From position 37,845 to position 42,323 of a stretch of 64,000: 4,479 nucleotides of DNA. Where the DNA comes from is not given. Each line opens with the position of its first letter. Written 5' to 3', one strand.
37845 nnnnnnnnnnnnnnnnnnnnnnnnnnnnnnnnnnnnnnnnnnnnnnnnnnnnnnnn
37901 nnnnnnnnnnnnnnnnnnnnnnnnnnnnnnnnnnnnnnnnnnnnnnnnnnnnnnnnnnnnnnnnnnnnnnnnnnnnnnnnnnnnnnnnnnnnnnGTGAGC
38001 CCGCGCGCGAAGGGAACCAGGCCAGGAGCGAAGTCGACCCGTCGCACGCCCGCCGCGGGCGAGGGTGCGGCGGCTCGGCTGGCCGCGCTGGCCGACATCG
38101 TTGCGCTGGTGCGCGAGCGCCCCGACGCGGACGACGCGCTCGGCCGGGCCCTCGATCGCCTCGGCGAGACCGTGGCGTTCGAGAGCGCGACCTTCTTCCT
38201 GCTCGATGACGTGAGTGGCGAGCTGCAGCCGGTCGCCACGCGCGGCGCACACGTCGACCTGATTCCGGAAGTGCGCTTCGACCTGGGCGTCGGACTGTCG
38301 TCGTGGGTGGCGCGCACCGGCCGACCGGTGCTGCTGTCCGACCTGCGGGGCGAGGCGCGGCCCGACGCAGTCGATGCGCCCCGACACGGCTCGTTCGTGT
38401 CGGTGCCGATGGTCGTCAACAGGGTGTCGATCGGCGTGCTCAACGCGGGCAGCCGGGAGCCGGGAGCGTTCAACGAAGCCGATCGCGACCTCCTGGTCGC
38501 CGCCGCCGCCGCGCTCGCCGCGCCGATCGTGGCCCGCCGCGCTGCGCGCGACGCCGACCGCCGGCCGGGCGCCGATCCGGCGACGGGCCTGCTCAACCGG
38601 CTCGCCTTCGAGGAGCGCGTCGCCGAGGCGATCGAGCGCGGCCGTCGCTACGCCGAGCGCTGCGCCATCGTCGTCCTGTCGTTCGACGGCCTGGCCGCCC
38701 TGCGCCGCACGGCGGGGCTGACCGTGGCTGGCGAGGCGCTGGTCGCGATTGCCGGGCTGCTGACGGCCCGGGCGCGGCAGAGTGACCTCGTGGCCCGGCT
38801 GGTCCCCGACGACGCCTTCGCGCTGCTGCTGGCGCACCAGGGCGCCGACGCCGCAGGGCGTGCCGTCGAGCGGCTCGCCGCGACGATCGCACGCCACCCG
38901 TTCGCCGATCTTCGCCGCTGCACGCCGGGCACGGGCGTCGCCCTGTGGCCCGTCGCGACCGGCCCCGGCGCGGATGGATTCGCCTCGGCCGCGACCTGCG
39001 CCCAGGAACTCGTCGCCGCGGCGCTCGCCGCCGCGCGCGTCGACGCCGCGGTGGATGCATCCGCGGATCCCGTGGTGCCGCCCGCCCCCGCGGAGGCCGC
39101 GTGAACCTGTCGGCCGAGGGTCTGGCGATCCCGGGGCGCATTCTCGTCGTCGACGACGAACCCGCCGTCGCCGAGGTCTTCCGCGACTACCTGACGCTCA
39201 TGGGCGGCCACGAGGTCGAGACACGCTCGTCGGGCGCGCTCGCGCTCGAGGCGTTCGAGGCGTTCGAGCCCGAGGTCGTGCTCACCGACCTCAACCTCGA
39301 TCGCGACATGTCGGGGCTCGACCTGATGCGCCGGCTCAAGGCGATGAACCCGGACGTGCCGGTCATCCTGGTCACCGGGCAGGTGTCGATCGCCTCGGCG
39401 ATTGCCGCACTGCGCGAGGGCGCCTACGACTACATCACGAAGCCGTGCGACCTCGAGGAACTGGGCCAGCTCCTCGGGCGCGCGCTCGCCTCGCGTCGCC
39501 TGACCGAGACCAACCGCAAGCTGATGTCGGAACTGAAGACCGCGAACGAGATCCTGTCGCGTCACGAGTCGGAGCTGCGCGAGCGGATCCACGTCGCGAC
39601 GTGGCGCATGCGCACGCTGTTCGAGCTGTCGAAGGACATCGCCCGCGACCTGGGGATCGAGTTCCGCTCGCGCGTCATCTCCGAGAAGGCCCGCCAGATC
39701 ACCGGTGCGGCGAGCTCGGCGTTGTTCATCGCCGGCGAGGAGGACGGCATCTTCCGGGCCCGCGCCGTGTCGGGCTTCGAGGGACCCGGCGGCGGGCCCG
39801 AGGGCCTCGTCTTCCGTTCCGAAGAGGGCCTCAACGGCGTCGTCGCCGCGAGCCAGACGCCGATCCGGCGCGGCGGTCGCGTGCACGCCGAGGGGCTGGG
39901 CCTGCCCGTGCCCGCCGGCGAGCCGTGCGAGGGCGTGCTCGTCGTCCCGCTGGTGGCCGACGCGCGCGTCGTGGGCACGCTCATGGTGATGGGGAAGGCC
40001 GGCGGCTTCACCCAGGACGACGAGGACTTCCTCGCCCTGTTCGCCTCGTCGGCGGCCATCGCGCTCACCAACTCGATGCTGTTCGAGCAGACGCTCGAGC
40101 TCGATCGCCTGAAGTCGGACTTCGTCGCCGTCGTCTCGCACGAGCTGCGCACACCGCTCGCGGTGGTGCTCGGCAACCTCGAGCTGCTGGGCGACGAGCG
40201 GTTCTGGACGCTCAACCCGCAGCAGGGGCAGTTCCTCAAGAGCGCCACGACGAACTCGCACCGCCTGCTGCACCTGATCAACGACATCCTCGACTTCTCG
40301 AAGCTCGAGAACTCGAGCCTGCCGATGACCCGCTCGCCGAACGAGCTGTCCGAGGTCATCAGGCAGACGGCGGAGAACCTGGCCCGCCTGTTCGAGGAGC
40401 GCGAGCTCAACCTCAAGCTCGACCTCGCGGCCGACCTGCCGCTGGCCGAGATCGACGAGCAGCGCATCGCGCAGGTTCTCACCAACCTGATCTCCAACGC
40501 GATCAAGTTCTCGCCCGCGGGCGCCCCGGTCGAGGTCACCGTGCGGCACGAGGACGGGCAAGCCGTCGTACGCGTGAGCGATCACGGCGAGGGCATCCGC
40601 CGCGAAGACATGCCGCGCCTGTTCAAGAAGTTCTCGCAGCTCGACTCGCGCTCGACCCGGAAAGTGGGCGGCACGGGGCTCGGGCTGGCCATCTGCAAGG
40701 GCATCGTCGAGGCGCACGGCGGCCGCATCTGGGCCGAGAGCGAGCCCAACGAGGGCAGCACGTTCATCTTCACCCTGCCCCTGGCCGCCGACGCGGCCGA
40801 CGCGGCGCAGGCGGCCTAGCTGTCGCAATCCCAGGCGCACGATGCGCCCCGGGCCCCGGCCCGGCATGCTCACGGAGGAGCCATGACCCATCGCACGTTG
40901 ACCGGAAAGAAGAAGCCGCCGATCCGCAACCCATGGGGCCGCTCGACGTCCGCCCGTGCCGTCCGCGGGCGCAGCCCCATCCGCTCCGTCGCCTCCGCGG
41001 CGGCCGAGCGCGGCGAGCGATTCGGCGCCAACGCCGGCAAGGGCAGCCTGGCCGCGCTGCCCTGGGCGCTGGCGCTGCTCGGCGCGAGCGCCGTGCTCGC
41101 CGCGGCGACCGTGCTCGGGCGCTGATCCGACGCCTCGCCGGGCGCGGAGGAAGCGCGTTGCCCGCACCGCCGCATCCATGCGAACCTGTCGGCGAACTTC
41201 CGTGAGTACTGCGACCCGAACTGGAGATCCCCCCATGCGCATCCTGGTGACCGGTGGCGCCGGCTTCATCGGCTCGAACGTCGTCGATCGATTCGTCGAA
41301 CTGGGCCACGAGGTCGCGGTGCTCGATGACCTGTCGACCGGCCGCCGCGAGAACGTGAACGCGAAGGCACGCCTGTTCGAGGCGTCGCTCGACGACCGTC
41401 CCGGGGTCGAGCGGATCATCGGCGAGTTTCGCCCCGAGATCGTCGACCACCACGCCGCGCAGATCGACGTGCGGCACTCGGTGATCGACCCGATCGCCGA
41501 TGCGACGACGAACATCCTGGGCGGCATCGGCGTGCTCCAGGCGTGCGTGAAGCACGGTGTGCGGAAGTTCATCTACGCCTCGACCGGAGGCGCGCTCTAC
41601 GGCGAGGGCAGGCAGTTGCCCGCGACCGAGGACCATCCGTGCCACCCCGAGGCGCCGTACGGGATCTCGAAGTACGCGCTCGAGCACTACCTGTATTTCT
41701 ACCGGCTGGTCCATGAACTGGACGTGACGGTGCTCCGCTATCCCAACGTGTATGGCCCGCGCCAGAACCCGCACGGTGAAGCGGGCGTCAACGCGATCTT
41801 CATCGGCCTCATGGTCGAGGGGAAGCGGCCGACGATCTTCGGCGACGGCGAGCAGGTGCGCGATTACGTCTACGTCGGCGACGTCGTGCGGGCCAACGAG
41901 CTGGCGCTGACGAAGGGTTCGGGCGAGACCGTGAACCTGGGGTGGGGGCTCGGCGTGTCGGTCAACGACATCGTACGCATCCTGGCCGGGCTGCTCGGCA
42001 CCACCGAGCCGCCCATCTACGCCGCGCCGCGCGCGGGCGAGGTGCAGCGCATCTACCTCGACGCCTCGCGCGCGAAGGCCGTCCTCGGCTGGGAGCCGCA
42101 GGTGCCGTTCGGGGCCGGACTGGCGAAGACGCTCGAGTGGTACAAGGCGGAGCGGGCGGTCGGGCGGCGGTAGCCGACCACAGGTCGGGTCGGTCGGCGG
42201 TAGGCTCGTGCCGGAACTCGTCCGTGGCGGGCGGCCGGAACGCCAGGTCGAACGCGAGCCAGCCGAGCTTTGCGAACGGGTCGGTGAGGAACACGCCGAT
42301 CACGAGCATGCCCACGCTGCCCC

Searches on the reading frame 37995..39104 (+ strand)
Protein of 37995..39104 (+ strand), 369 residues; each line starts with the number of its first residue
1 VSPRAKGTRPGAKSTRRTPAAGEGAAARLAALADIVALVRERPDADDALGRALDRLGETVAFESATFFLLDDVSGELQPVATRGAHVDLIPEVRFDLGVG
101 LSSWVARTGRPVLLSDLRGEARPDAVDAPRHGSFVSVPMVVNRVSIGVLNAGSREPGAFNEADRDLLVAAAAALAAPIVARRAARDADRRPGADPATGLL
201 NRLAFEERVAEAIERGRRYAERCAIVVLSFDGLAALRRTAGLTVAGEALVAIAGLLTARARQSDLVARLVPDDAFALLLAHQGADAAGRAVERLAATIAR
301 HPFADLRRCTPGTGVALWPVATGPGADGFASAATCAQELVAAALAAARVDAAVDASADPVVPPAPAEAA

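Call 6: search_protein_families(library=pfam, proteins=[window:37995-39104:+], max_evalue=0.01)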
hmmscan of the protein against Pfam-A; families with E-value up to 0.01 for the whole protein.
window:37995-39104:+ (369 aa): 4 families
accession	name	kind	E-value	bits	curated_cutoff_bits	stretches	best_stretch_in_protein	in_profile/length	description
PF13185.12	GAF_2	-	2.3e-16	60.7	28.6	1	44-175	3-132/136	GAF domain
PF00990.26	GGDEF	-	8.4e-15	55.3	23.8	1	194-302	4-111/161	Diguanylate cyclase, GGDEF domain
PF01590.32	GAF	-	7.6e-12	46.3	22.4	1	44-176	1-131/133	GAF domain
PF13492.12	GAF_3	-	8.3e-11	42.8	27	1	45-175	2-124/129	GAF domain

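Call 18: search_protein_families(library=ncbifam, proteins=[window:37995-39104:+], max_evalue=1)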
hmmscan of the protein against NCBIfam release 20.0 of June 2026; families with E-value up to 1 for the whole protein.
window:37995-39104:+ (369 aa): 20 families
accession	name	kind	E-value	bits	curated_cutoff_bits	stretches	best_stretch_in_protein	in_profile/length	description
NF038266.1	diguan_SiaD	equivalog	2.6e-12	46.6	290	1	193-302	96-204/252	biofilm regulation diguanylate cyclase SiaD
NF007298.0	PRK09776.1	equivalog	3.2e-11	41.9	1135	1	185-304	678-796/1111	diguanylate cyclase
TIGR00254.1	GGDEF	domain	1.3e-10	41.2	37.4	1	193-303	7-116/168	diguanylate cyclase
NF007423.1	PRK09966.1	equivalog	5.9e-10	38.6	325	1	193-299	241-347/390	diguanylate cyclase DgcN/YfiN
NF045675.1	PhdiestaseDibA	equivalog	2.3e-09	36.1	980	1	182-303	194-314/623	phosphodiesterase DibA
NF008283.0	PRK11061.1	equivalog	5.2e-09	34.9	583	1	29-180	2-155/748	phosphoenolpyruvate--protein phosphotransferase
NF007599.0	PRK10245.1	equivalog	9.9e-09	34.1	402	1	193-298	212-316/371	diguanylate cyclase AdrA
NF051473.1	DigCycDgcsShew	equivalog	2.8e-08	33.5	400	1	194-318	138-260/291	diguanylate cyclase DgcS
NF047654.1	DiguCycDgcRLepto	equivalog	6.3e-08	31.9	500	1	193-300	135-241/295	diguanylate cyclase DgcR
NF007135.0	PRK09581.1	equivalog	3e-07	29.6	474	1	194-304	295-404/457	PleD family two-component system response regulator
NF007380.0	PRK09894.1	equivalog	1.2e-05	24.8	256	1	190-303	128-238/296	diguanylate cyclase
NF008281.1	PRK11059.1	equivalog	2e-05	23.1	663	1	194-302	224-333/633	RNase E specificity factor CsrD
NF040885.1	diguan_DgcJ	equivalog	5.4e-05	22.2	500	1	193-300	343-449/493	diguanylate cyclase DgcJ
NF053781.1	cdiGMPphdstlr2612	equivalog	0.00024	18.8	1600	1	193-282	842-931/1268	Tlr1612 family c-di-GMP phosphodiesterase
NF007474.0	PRK10060.1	equivalog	0.00054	18.3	782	1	190-303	236-345/663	cyclic di-GMP phosphodiesterase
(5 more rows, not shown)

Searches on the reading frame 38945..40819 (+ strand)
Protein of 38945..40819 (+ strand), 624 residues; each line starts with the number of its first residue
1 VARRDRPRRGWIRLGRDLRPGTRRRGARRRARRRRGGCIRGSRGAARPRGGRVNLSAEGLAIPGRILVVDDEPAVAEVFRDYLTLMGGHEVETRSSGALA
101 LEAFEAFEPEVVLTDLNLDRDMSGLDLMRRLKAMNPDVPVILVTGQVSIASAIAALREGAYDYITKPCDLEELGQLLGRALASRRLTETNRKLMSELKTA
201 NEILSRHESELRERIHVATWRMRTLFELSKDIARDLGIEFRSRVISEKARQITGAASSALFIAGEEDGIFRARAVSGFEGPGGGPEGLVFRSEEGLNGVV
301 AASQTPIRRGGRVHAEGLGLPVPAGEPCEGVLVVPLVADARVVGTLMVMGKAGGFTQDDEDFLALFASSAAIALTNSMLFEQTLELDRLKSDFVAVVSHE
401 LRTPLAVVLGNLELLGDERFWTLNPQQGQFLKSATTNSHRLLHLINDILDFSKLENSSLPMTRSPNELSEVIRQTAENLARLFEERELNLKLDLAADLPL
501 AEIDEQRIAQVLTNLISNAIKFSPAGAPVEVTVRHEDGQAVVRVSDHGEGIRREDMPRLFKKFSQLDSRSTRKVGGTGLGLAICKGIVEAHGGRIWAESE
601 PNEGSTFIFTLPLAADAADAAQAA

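Call 6: search_protein_families(library=pfam, proteins=[window:38945-40819:+], max_evalue=0.01)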
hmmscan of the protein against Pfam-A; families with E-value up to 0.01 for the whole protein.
window:38945-40819:+ (624 aa): 8 families
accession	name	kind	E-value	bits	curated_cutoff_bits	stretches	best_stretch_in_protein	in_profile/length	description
PF02518.31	HATPase_c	-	2.5e-35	121.7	26.4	1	504-614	2-110/111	Histidine kinase-, DNA gyrase B-, and HSP90-like ATPase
PF00072.30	Response_reg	-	9.5e-26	90.6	30.2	1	66-175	1-108/111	Response regulator receiver domain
PF00512.31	HisKA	-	6.1e-22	77.9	26.9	1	390-456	2-65/66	His Kinase A (phospho-acceptor) domain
PF13492.12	GAF_3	-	2.2e-10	41.5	27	1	249-376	13-129/129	GAF domain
PF13185.12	GAF_2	-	4.5e-09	37.1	28.6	1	245-374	11-135/136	GAF domain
PF01590.32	GAF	-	4.6e-09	37.3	22.4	1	243-374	7-133/133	GAF domain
PF13581.12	HATPase_c_2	-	1.3e-05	25.7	27.4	1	507-590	31-111/127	Histidine kinase-like ATPase domain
PF13589.12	HATPase_c_3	-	0.0023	18.4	25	1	509-581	4-77/137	Histidine kinase-, DNA gyrase B-, and HSP90-like ATPase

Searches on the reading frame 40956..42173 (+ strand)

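Call 6: search_protein_families(library=pfam, proteins=[window:40956-42173:+], max_evalue=0.01)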
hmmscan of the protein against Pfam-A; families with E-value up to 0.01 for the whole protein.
window:40956-42173:+ (405 aa): 8 families
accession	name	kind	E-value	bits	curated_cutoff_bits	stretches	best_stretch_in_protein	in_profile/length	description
PF01370.27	Epimerase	-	5.3e-59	200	20.9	1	96-329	1-240/240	NAD dependent epimerase/dehydratase family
PF16363.11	GDP_Man_Dehyd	-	1.9e-50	172.7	27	1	97-391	1-331/332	GDP-mannose 4,6 dehydratase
PF01073.25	3Beta_HSD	-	7.9e-18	64.9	22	1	97-318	1-229/280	3-beta hydroxysteroid dehydrogenase/isomerase family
PF04321.23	RmlD_sub_bind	-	4.3e-13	49.4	27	1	94-271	1-157/287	RmlD substrate binding domain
PF02719.21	Polysacc_synt_2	-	7.6e-12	45.4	20.2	1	96-267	1-173/293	Polysaccharide biosynthesis protein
PF05368.20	NmrA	-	2.6e-06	27.7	27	1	95-213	4-110/298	NmrA-like family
PF07993.18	NAD_binding_4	-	2.7e-06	27.2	20.1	1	162-312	91-256/258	Male sterility protein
PF13460.12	NAD_binding_10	-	5e-05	23.7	27.2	1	100-264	1-145/184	NAD(P)H-binding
